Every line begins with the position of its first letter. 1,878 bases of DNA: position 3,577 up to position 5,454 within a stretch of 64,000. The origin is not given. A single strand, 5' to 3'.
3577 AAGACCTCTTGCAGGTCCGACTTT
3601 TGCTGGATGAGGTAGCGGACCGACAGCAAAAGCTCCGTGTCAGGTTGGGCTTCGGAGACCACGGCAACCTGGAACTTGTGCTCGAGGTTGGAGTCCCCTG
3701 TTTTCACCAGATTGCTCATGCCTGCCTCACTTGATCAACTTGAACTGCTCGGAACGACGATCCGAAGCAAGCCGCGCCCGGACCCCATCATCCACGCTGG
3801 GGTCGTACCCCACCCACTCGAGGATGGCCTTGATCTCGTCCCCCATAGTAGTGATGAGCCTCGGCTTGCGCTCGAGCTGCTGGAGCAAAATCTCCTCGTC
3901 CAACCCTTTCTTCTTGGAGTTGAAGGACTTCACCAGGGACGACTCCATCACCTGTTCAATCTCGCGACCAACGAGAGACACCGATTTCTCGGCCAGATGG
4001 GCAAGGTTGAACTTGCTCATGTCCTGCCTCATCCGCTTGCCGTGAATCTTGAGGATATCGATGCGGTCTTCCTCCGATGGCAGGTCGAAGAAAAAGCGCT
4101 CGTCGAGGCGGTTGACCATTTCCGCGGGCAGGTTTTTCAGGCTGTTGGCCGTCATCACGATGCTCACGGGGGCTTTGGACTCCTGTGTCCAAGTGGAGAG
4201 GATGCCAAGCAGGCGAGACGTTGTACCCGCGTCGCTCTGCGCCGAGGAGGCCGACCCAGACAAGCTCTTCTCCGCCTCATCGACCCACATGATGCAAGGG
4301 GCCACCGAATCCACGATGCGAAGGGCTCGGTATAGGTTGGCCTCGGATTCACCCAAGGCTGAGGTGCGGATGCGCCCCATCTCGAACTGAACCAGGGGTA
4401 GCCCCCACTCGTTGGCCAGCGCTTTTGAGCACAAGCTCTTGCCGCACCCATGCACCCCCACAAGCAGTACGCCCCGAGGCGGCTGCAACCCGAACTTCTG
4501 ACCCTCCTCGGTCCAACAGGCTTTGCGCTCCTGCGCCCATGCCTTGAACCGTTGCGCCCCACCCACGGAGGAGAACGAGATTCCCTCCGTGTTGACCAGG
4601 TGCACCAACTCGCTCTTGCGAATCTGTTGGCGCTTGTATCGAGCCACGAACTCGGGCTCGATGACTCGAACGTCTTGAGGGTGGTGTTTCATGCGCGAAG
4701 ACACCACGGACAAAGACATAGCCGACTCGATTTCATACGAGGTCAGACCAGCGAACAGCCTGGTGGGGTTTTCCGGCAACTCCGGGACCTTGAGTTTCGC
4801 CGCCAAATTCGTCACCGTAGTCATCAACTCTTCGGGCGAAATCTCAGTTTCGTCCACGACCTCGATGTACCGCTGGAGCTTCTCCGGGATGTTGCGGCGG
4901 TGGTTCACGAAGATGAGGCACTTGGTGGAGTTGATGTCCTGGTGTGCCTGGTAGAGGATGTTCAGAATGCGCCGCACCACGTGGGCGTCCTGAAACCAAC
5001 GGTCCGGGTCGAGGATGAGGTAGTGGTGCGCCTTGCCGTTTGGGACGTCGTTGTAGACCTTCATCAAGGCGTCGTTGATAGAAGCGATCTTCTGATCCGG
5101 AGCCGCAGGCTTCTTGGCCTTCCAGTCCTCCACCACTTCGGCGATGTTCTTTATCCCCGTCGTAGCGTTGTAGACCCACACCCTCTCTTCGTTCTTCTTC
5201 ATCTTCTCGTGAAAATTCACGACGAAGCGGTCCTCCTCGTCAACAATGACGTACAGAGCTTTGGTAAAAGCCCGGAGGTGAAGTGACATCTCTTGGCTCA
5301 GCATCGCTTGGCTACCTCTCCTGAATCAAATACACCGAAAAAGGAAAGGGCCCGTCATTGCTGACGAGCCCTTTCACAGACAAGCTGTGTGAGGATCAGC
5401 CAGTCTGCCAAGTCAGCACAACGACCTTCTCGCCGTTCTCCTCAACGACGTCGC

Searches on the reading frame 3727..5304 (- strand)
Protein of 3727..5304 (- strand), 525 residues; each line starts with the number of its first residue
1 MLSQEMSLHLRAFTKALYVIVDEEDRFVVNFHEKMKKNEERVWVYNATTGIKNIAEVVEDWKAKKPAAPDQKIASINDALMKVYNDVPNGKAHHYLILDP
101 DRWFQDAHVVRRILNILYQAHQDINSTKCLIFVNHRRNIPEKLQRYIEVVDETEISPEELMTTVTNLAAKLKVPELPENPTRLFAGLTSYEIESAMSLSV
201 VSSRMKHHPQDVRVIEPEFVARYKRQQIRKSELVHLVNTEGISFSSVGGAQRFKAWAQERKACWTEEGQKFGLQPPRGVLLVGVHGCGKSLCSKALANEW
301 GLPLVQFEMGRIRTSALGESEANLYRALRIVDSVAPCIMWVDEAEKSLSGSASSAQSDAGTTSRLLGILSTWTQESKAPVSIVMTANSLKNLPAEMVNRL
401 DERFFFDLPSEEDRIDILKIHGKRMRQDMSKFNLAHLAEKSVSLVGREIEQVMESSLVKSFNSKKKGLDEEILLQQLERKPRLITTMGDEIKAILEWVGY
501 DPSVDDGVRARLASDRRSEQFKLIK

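Call 12: search_protein_families(library=phrogs, proteins=[window:3727-5304:-], max_evalue=0.001)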
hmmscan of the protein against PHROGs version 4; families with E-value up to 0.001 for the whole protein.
window:3727-5304:- (525 aa): 7 families
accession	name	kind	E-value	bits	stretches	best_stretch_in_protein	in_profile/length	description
phrog_8638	-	unknown function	6.5e-92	309.9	1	2-498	21-531/568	-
phrog_10401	-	other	8.3e-28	98.5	1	275-465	459-644/667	ATPase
phrog_3757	-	unknown function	1.9e-26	94.3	1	269-482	119-329/367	-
phrog_9172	-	unknown function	3.5e-15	56.8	1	275-469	106-309/509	-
phrog_30773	-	unknown function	2.4e-09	37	1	267-449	187-373/666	-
phrog_11838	-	DNA, RNA and nucleotide metabolism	4.5e-06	27.1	1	252-409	28-160/420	clamp loader of DNA polymerase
phrog_168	-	DNA, RNA and nucleotide metabolism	3.7e-05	24.5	1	279-417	45-165/314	clamp loader of DNA polymerase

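Call 13: search_protein_families(library=pfam, proteins=[window:3727-5304:-], max_evalue=0.01)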
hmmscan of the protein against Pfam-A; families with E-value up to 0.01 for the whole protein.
window:3727-5304:- (525 aa): 3 families
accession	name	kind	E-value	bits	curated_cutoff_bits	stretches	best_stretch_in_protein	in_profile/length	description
PF00004.35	AAA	-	1.1e-21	78.1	21.2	1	279-407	1-130/131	ATPase family associated with various cellular activities (AAA)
PF14714.11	KH_dom-like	-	0.0017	19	27.3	0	111-148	25-62/81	KH-domain-like of EngA bacterial GTPase enzymes, C-terminal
PF13521.12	AAA_28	-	0.0083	16.8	27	0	279-323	2-45/164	AAA domain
